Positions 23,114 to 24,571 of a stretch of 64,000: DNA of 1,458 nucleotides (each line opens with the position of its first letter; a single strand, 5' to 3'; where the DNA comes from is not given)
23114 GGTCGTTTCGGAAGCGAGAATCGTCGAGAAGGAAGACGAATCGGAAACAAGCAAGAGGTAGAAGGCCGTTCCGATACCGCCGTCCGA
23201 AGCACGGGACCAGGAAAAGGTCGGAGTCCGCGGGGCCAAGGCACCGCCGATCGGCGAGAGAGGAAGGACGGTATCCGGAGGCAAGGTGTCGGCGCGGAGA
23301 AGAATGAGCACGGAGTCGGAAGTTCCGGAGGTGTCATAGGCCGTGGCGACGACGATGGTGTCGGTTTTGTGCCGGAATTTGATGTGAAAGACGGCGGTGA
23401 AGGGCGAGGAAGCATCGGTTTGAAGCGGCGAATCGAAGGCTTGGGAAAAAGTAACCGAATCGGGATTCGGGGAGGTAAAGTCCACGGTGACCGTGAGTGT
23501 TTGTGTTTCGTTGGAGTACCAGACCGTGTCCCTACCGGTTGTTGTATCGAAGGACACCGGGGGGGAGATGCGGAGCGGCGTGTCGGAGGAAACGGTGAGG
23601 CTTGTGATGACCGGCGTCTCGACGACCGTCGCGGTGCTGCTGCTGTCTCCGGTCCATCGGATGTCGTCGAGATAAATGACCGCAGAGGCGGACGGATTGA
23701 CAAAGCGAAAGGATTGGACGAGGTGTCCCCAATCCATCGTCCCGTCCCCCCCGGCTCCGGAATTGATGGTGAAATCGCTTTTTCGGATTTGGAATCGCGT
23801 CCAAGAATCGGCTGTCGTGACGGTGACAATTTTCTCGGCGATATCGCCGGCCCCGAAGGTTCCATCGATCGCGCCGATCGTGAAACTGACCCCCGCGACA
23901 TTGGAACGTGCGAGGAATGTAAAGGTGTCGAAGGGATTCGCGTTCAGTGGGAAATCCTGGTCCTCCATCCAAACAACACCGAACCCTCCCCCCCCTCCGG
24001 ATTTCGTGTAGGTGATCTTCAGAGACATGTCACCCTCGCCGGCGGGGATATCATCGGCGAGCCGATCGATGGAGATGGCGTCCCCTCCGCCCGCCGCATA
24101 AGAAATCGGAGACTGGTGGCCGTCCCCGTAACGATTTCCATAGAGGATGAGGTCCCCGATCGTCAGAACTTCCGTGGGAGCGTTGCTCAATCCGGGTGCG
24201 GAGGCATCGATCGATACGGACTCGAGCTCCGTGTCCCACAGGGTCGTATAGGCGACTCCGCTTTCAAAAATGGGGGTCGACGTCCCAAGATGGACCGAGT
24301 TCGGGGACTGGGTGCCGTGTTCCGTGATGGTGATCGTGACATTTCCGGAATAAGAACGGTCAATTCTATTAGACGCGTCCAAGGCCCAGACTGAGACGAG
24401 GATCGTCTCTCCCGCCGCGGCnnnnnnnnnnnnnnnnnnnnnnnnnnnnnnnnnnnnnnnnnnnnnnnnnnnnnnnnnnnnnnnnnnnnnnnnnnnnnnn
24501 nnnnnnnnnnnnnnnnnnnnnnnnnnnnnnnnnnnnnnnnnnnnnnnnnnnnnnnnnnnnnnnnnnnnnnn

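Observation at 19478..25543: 2021-aa surface glycosidase: GH2-type catalytic barrel, ~10 FN3 repeats, T9SS sorting domain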

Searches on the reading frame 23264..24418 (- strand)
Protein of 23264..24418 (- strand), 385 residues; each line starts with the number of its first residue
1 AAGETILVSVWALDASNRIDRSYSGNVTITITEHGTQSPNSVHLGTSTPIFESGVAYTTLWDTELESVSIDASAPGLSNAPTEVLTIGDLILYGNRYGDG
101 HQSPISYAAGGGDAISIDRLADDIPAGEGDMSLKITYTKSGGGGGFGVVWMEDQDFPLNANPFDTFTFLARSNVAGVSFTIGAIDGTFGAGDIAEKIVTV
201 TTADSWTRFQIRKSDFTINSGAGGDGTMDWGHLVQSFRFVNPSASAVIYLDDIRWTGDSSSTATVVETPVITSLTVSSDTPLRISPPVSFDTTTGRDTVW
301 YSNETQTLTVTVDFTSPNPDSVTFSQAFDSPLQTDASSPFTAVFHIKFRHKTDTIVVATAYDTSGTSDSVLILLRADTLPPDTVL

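Call 44: find_homologous_proteins(query=window:23264-24418:-, max_evalue=0.001)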
Query window:23264-24418:-: 8000 candidates shared short words with the query, none scored E <= 0.001.

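Call 50: predict_structure(alignment_id=A2)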
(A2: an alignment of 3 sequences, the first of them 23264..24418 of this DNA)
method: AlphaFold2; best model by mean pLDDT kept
length: 385 residues; sequences in the alignment: 3
mean_pLDDT: 51.2   pTM: 0.38
mean pLDDT of the five models: 51.2, 50.4, 50.3, 44.4, 42.1
residues with pLDDT >= 90: 0; 70-90: 43; 50-70: 157; < 50: 185
segments of 3 or more residues with pLDDT < 50: 1-7, 16-18, 34-46, 48-56, 61-66, 77-105, 120-122, 124-131, 152-162, 187-190, 257-269, 283-305, 318-354, 375-385
pLDDT, mean of each block of 10 residues (from residue 1): 44 52 56 47 46 47 49 50 39 24 45 60 41 67 54 39 62 74 57 73 70 74 61 60 70 53 37 57 42 31 49 54 36 34 44 53 58 46 33
secondary structure, 60 per line:
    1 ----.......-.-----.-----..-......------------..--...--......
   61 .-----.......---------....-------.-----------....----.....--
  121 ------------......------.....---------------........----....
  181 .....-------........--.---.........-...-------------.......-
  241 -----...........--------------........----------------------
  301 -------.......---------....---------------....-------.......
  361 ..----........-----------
elements in order: E5-11 E28-33 E50-52 E55-61 E67-73 E83-86 E106-109 E114-118 E133-138 E145-149 E165-172 E177-185 E193-200 E207-212 E217-219 E233-239 E246-256 E271-278 E308-314 E324-327 E343-346 E354-362 E367-374

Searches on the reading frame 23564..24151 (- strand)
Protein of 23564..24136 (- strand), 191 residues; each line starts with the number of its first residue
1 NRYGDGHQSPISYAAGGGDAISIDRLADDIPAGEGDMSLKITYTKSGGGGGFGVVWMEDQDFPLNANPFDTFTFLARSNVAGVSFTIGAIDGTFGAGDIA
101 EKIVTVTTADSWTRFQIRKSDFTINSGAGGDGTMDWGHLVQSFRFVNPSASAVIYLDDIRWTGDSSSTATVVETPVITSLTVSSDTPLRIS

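Call 19: search_protein_families(library=pfam, proteins=[window:23564-24136:-], max_evalue=5)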
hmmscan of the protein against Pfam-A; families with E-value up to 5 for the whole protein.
window:23564-24136:- (191 aa): 0 families

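Call 54: search_solved_structures(query=A3, max_evalue=10)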
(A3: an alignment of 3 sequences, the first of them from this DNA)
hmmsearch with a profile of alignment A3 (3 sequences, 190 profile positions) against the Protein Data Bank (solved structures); distinct sequences matched with E-value up to 10: 1.
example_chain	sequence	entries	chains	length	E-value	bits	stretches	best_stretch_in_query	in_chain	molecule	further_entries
4zrx_A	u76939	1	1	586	0.43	13.6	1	133-172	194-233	F5/8 type C domain protein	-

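Call 71: find_related_loci(query=A3, collection=metagenome_contigs, flank=6000)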
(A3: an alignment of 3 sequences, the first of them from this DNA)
Query A3 (191 aa) in metagenome_contigs; peptide patterns used: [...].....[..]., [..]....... (x = any residue, [..] = any of these).
498 stretches matched a pattern, but none encodes a relative of the query by tblastn (E <= 1e-3).

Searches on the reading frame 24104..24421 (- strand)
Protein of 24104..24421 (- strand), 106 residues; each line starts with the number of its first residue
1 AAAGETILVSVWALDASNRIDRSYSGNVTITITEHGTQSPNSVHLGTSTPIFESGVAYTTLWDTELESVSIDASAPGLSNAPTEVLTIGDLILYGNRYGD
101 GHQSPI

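Call 19: search_protein_families(library=pfam, proteins=[window:24104-24421:-], max_evalue=5)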
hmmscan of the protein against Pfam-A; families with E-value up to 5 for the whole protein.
window:24104-24421:- (106 aa): 1 family
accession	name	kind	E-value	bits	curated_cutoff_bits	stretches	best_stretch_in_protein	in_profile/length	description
PF02369.22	Big_1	-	0.11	13.1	34.9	1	27-85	37-90/93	Bacterial Ig-like domain (group 1)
